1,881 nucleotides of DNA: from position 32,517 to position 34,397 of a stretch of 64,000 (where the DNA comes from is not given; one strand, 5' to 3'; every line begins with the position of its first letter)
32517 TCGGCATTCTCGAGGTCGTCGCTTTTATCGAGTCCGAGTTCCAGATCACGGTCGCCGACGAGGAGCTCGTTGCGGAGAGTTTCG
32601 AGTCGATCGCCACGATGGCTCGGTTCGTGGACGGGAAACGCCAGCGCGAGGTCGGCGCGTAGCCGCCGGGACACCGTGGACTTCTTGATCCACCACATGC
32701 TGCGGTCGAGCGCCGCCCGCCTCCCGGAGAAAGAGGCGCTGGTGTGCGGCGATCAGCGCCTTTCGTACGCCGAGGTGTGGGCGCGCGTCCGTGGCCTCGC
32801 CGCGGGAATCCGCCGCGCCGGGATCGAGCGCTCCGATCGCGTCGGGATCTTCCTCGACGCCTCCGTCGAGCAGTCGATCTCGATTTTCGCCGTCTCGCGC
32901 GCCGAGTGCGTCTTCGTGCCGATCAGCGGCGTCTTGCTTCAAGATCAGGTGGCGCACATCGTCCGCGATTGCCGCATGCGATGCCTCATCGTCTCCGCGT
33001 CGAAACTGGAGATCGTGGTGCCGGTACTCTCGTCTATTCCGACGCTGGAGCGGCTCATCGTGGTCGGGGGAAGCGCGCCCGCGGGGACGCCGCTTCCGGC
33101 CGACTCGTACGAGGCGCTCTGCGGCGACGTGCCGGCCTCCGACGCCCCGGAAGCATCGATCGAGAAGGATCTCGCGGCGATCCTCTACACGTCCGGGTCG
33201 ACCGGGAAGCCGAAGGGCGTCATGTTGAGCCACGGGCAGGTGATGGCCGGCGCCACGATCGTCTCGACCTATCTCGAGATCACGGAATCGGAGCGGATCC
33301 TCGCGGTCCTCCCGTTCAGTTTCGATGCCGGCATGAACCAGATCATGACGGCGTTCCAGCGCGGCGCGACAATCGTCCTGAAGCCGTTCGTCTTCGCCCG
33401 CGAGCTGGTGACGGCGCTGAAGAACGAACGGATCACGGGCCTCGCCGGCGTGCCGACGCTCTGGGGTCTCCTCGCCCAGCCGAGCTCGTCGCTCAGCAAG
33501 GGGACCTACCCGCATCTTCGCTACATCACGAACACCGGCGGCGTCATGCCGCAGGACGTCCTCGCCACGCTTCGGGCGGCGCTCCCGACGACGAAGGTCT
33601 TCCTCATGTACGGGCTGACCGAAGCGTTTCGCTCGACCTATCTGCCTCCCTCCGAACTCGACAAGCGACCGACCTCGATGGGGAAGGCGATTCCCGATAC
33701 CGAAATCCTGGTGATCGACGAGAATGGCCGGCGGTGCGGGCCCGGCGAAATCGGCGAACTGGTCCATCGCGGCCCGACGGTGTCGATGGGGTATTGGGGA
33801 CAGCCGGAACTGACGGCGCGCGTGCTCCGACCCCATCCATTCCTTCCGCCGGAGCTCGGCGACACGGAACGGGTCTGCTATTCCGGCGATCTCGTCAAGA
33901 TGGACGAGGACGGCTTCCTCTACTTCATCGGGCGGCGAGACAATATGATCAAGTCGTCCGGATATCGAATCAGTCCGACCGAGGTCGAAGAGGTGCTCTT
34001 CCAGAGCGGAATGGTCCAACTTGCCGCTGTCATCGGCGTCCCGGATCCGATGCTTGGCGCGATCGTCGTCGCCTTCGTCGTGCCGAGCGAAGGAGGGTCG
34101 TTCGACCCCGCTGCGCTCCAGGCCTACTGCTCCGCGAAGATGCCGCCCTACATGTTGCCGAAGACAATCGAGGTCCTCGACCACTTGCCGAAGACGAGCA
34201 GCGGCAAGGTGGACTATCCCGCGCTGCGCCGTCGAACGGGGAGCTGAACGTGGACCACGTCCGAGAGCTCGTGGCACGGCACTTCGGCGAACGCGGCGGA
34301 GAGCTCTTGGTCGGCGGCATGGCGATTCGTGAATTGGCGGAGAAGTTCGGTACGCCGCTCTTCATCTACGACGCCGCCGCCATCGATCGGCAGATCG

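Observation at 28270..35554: Exosortase-A-associated ACP / AMP-ligase / PLP-decarboxylase / GNAT / deacetylase / AsnB cassette: uncharacterised EPS decoration chemistry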

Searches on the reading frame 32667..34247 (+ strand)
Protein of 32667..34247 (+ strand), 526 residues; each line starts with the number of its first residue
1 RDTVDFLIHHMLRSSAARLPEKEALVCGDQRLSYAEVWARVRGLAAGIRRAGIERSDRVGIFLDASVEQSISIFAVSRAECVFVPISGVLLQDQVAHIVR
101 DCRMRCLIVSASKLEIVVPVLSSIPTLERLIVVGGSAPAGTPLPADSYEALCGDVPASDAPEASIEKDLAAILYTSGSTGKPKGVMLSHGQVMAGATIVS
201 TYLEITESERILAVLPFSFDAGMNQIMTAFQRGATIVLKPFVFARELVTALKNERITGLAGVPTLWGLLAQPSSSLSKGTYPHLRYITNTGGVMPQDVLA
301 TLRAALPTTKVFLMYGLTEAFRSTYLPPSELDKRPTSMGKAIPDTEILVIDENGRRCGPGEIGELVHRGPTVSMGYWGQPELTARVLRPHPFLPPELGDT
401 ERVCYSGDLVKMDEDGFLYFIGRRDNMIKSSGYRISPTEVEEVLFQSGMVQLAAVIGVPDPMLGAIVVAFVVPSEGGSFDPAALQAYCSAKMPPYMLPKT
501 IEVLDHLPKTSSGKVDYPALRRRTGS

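Call 5: search_protein_families(library=ncbifam, proteins=[window:32667-34247:+], max_evalue=0.001)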
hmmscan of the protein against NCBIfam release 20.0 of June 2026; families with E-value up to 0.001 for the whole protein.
window:32667-34247:+ (526 aa): 107 families (the best 25 are shown)
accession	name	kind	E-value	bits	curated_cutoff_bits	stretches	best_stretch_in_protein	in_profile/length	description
TIGR03098.1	ligase_PEP_1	hypoth_equivalog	2.2e-190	633.5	592.35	1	7-521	1-515/517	acyl-CoA ligase (AMP-forming), exosortase A system-associated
NF004837.0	PRK06187.1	subfamily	4.3e-106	355.3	476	1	5-523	7-521/531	long-chain-fatty-acid--CoA ligase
NF006182.0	PRK08316.1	subfamily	2.1e-90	303.7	663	1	8-523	13-516/523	fatty acyl-CoA synthetase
NF006181.0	PRK08314.1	subfamily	1.8e-80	270.8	705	2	162-521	199-551/563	long-chain-fatty-acid--CoA ligase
NF005801.1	PRK07656.1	equivalog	1.4e-78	264.7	657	1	9-520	4-499/500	FadD3 family acyl-CoA ligase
TIGR01733.1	AA-adenyl-dom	subfamily_domain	3.3e-78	263.3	317.4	1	33-455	1-409/409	amino acid adenylation domain-containing protein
NF009233.0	PRK12583.1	subfamily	8.1e-71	239.1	832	1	8-522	20-548/558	fatty acid CoA ligase family protein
NF005676.0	PRK07470.1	equivalog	2.1e-68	231.3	774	1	9-521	23-526/544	acyl-CoA synthetase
NF005702.0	PRK07514.1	subfamily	2.5e-67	227.4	558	1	14-523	11-499/506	malonyl-CoA synthase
NF004808.0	PRK06155.1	equivalog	4.3e-67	226.6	722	1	8-522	23-520/542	ATP-dependent acyl-CoA ligase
NF004114.0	PRK05605.1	equivalog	1.7e-66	224.7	766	2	162-516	216-561/575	long-chain-fatty-acid--CoA ligase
NF052269.1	Staph_lig_FadD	equivalog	3.3e-66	223.7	650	1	29-522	25-491/499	long-chain-fatty-acid--CoA ligase FadD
NF005863.0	PRK07798.1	subfamily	6.2e-66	223.1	543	1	5-521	3-528/540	acyl-CoA synthetase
NF004282.0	PRK05691.1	subfamily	6.6e-66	221.5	4090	2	160-520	3862-4222/4334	non-ribosomal peptide synthase/polyketide synthase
NF005307.0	PRK06839.1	equivalog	1.6e-64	218.3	748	1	15-521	11-490/496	o-succinylbenzoate--CoA ligase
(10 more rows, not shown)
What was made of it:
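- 32676..34247 (+): Stand-alone adenylating ligase that probably loads an amino acid onto the carrier protein. The start is GTG 32676, or ATG 32697 in a public gene call. TIGR03098 scores 633 bits against a cut-off of 592 (call 5).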

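Call 6: search_protein_families(library=pfam, proteins=[window:32667-34247:+], max_evalue=0.001)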
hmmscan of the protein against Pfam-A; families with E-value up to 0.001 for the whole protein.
window:32667-34247:+ (526 aa): 2 families
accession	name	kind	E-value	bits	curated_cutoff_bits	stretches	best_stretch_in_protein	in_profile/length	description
PF00501.34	AMP-binding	-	1.4e-83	281.3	29.9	1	13-377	2-384/384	AMP-binding enzyme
PF13193.12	AMP-binding_C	-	2.2e-19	70.6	24.5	1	439-514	1-76/76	AMP-binding enzyme C-terminal domain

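Call 13: search_solved_structures(query=window:32667-34247:+, max_evalue=1e-20)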
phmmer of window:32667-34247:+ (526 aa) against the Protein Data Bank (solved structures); distinct sequences matched with E-value up to 1e-20: 185 (the best 60 are shown).
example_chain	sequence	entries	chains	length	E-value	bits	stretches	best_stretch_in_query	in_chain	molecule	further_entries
6mfy_A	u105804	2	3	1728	2.5e-95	323.1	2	7-525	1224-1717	Linear gramicidin synthase subunit A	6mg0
6mfz_A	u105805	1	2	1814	3.1e-95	322.8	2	7-525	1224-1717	Linear gramicidin synthase subunit A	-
9be3_A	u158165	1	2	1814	3.1e-95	322.8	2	7-525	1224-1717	Linear gramicidin synthase subunit A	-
9be4_A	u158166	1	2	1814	3.1e-95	322.8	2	7-525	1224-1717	Linear gramicidin synthase subunit A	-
9meh_A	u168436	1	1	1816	3.1e-95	322.8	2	7-525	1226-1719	Linear gramicidin synthase subunit A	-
8xjz_C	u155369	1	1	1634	1.4e-72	248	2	17-518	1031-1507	Peptide synthetase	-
8weu_A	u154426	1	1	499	4.8e-59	203.4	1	19-525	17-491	Fatty-acyl-CoA synthase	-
8wev_A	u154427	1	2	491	6.3e-59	203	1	19-525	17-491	Feruloyl-CoA Synthetase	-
5u89_A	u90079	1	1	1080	5.4e-57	196.6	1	11-520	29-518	Amino acid adenylation domain protein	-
7dq5_A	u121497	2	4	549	4.2e-55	190.4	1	166-523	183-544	Putative ATP-dependent b-aminoacyl-ACP synthetase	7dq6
5jjq_A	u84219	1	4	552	4.5e-55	190.3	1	168-523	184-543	AMP-dependent synthetase and ligase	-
8yyq_A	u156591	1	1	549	2.3e-54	188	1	166-523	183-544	Putative ATP-dependent b-aminoacyl-ACP synthetase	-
3wvn_A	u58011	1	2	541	2.5e-54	187.9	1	7-522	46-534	Non-ribosomal peptide synthetase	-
8yyr_A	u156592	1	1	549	3.9e-54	187.2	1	166-523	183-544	Putative ATP-dependent b-aminoacyl-ACP synthetase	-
6m01_A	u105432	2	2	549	6.5e-54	186.5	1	166-523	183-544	Putative ATP-dependent b-aminoacyl-ACP synthetase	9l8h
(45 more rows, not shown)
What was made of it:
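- Closest known: VinN/VinL/VinO of vicenistatin and related macrolactam starter pathways. Same: VinN and its relatives are among the best single-domain PDB hits (call 13).
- Tried and rejected: The apparent strong match of the ligase to linear gramicidin synthetase (323 bits, call 13) suggested a glycine-type A domain.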

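Call 60: search_solved_structures(query=window:32676-34247:+, max_evalue=1e-60, show_alignments=1)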
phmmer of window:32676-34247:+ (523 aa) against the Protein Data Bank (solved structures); distinct sequences matched with E-value up to 1e-60: 6.
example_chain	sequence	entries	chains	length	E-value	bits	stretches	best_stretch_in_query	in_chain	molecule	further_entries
6mfy_A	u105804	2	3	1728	5.9e-95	321.9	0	4-522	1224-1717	Linear gramicidin synthase subunit A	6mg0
6mfz_A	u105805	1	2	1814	7.6e-95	321.5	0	4-522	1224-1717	Linear gramicidin synthase subunit A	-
9be3_A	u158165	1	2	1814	7.6e-95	321.5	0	4-522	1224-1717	Linear gramicidin synthase subunit A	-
9be4_A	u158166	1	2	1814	7.6e-95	321.5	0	4-522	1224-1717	Linear gramicidin synthase subunit A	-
9meh_A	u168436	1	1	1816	7.7e-95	321.5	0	4-522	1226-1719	Linear gramicidin synthase subunit A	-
8xjz_C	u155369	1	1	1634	2.9e-72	247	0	15-515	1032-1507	Peptide synthetase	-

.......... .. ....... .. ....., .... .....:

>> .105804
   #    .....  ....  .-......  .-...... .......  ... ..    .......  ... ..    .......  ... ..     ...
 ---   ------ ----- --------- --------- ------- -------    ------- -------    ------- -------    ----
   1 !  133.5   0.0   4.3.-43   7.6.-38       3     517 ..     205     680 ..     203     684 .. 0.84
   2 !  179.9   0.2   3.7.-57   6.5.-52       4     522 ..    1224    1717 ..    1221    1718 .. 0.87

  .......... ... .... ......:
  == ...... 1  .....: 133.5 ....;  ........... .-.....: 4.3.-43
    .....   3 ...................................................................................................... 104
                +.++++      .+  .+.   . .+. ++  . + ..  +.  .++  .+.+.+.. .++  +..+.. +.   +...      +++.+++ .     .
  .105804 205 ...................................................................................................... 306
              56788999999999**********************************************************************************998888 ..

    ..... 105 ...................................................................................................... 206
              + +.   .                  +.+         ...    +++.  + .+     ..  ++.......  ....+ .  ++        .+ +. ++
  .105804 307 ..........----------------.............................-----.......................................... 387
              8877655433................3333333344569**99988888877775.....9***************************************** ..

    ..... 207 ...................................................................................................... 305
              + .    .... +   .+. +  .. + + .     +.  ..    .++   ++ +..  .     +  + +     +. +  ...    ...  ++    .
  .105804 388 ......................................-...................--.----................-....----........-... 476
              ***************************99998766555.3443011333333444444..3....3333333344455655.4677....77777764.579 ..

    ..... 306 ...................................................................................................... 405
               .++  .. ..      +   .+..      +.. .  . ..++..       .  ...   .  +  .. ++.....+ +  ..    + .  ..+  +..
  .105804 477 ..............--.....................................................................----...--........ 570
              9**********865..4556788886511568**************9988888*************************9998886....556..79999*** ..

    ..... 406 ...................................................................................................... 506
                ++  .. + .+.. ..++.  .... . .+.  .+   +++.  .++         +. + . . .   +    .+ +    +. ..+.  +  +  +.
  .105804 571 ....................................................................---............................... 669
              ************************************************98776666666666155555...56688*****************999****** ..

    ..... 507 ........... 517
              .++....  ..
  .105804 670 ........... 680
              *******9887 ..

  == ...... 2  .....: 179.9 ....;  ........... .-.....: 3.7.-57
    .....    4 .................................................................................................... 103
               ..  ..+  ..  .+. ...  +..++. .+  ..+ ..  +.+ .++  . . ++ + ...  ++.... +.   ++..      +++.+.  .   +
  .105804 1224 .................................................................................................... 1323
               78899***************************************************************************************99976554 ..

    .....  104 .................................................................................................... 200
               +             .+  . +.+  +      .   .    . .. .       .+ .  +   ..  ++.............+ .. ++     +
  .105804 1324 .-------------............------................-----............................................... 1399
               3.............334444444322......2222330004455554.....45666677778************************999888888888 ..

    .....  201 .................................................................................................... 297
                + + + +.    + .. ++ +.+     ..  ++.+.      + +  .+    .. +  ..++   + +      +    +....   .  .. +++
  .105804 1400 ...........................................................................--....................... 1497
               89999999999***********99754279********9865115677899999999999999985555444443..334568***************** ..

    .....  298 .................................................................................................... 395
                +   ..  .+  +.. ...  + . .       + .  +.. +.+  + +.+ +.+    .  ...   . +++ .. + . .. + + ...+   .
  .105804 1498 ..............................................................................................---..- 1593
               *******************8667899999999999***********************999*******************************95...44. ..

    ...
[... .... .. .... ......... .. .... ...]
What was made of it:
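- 32676..34247 (+): The best single-domain PDB hits score ~180-200 bits, led by a feruloyl-CoA synthetase (203) and including NRPS A domains and the stand-alone beta-aminoacyl-ACP ligases HitB, IdnL1 and VinN (calls 13, 60).
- Tried and rejected: The alignment showed it is the sum of two separate A domains (133 + 180 bits, call 60), so it carries no specificity information.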
